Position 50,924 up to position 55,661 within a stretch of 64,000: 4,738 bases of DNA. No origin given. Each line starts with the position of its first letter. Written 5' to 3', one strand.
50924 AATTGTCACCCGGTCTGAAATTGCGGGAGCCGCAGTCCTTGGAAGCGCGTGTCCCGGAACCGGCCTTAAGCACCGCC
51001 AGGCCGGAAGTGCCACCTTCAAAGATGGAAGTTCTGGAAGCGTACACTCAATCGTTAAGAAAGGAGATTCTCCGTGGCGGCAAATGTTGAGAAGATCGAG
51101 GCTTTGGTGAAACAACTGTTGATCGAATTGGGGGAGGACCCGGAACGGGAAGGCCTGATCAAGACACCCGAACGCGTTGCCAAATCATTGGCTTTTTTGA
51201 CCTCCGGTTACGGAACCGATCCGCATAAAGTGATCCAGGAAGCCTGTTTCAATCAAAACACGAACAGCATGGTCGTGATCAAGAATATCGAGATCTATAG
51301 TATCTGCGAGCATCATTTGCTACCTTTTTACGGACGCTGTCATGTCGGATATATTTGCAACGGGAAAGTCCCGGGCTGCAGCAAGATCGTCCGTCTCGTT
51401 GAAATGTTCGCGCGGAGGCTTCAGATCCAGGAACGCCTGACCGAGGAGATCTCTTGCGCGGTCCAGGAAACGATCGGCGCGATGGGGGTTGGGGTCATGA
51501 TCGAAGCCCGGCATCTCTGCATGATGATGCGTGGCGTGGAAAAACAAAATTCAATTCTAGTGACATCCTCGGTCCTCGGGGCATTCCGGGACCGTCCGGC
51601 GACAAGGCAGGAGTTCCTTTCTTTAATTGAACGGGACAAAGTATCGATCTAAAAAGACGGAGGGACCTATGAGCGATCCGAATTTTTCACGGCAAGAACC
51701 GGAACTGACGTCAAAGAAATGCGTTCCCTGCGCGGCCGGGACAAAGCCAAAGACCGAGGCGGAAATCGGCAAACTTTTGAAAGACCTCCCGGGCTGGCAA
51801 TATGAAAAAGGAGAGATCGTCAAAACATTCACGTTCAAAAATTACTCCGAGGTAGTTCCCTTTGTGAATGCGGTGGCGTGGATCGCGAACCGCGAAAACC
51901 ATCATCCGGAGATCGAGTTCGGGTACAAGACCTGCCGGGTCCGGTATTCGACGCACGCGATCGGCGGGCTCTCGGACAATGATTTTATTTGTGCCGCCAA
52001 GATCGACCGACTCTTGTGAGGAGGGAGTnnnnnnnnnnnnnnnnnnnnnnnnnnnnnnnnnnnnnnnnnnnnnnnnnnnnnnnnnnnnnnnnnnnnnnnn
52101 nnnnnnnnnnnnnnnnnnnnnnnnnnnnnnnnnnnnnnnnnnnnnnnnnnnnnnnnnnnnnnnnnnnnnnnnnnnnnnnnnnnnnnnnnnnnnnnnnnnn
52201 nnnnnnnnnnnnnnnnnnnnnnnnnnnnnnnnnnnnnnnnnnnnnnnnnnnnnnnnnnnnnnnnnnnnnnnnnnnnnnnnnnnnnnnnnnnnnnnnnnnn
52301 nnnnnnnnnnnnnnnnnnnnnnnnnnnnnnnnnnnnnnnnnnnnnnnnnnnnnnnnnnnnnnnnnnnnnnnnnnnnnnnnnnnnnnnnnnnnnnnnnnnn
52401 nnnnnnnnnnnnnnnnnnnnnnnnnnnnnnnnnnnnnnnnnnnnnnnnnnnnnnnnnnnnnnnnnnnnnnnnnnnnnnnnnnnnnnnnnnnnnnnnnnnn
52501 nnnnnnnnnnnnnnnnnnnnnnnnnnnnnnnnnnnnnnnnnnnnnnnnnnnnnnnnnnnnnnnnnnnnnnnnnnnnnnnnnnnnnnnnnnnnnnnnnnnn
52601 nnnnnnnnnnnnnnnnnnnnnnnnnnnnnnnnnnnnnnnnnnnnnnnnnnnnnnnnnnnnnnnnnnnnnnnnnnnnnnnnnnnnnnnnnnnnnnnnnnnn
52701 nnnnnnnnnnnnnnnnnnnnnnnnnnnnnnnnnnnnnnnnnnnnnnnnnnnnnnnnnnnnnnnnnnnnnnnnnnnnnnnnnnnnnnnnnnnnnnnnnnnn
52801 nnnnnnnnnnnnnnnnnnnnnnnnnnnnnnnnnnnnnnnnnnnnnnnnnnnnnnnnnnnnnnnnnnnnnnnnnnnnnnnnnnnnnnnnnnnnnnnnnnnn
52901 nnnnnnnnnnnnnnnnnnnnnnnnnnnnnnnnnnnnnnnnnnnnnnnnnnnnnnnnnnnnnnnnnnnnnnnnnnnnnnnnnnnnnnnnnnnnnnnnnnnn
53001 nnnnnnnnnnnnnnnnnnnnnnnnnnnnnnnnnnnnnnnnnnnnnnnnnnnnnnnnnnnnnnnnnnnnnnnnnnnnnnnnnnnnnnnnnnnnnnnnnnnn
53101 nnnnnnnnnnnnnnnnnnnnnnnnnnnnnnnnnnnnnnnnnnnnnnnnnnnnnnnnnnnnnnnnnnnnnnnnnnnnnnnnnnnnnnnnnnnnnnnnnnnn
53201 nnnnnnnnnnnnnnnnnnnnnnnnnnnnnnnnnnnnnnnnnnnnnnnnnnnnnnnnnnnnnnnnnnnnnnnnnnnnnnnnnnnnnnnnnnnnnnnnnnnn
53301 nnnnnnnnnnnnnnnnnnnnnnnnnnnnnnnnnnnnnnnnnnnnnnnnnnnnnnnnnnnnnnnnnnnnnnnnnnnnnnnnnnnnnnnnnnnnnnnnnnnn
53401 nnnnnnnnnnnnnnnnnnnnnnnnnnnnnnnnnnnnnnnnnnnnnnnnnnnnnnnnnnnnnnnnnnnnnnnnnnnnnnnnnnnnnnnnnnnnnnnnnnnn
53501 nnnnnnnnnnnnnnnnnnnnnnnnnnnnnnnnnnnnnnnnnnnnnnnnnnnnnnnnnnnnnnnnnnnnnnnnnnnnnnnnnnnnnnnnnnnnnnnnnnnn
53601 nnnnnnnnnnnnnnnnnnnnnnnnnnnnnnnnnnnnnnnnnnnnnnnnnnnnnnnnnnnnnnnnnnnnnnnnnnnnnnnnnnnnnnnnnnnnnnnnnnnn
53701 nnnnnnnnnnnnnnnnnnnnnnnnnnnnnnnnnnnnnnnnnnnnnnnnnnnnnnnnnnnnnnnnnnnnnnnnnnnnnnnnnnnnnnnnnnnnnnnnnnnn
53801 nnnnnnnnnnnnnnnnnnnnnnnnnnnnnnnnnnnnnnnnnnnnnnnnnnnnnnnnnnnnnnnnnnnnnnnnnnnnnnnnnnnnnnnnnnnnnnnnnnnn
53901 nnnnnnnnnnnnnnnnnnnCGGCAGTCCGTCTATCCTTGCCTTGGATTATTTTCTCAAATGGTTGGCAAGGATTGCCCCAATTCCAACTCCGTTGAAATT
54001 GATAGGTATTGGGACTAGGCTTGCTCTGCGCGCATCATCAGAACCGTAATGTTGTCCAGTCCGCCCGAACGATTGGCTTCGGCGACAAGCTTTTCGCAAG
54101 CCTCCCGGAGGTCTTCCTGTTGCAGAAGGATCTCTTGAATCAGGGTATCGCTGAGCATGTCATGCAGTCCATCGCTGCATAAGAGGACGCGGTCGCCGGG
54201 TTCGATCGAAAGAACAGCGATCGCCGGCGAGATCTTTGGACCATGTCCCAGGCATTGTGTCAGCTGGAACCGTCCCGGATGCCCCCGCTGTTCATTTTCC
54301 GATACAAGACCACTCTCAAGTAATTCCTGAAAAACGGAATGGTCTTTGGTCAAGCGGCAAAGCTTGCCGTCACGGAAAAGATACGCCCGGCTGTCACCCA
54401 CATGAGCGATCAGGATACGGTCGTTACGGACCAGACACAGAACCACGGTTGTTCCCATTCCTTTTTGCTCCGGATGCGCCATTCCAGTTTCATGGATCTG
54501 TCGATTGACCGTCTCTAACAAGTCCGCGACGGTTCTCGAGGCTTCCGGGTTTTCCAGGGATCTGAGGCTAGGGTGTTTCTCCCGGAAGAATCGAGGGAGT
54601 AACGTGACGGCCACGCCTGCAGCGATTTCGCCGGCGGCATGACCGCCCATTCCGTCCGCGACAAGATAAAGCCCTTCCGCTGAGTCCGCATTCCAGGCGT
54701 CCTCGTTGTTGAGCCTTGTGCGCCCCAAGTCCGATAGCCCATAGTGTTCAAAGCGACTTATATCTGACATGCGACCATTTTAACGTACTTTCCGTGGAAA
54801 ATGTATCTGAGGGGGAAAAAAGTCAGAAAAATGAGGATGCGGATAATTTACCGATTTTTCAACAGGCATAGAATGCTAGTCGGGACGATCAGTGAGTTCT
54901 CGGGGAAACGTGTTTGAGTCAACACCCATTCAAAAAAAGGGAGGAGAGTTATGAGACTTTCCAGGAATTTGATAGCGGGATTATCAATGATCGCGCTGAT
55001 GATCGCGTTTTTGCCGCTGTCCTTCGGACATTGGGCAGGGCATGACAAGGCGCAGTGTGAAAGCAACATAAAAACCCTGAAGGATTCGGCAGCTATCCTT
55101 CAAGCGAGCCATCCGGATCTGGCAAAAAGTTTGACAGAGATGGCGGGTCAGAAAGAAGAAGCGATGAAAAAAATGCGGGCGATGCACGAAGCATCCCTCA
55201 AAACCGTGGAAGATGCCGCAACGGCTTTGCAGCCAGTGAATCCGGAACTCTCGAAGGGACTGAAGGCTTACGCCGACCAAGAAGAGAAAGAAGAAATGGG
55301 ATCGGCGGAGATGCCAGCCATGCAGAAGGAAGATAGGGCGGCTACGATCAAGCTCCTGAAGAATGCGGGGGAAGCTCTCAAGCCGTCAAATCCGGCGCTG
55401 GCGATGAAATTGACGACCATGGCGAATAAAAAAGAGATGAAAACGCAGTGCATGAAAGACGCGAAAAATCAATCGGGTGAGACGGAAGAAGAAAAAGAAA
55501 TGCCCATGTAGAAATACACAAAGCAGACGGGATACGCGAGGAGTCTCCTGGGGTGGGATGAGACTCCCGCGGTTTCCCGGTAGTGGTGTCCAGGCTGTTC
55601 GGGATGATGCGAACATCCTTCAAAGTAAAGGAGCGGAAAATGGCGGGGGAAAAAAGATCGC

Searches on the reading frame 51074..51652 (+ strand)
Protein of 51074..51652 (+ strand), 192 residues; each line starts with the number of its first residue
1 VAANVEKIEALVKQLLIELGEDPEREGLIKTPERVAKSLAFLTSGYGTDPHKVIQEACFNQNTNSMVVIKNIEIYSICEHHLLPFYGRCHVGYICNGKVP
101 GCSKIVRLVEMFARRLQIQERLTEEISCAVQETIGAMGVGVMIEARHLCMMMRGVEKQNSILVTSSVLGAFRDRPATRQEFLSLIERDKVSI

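Call 64: search_protein_families(library=pfam, proteins=[window:51074-51652:+], max_evalue=0.0001)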
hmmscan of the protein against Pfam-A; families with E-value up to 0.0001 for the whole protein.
window:51074-51652:+ (192 aa): 1 family
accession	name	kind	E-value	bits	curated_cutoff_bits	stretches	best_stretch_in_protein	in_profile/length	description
PF01227.27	GTP_cyclohydroI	-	4.4e-70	235.2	27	1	8-185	1-178/179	GTP cyclohydrolase I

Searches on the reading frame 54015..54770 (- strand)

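Call 64: search_protein_families(library=pfam, proteins=[window:54015-54770:-], max_evalue=0.0001)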
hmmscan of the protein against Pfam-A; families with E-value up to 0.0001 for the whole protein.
window:54015-54770:- (251 aa): 3 families
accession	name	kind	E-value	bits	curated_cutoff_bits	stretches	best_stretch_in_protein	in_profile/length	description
PF00481.26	PP2C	-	1.9e-18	67.5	20.3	1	23-148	25-144/255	Protein phosphatase 2C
PF13672.11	PP2C_2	-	1.3e-17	64.5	24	1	18-208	8-180/209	Protein phosphatase 2C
PF07228.17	SpoIIE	-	6.1e-09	36.5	25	1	36-248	8-191/192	Stage II sporulation protein E (SpoIIE)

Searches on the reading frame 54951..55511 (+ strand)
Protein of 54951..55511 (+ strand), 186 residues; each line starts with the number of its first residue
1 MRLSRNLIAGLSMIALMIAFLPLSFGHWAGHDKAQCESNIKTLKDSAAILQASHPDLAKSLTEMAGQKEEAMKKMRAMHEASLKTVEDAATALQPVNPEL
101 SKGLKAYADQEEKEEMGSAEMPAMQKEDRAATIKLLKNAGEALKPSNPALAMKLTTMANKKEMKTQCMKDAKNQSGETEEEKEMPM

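Call 18: search_protein_families(library=pfam, proteins=[window:54951-55511:+], max_evalue=0.001)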
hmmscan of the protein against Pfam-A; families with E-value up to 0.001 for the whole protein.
window:54951-55511:+ (186 aa): 0 families

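Call 66: search_protein_families(library=ncbifam, proteins=[window:54951-55511:+], max_evalue=0.01)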
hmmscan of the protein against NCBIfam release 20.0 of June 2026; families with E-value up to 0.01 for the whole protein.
window:54951-55511:+ (186 aa): 1 family
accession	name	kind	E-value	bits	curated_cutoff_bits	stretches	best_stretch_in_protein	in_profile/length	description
NF052504.1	sll1863_fam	domain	0.0093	16.2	35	1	36-108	16-89/93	sll1863 family stress response protein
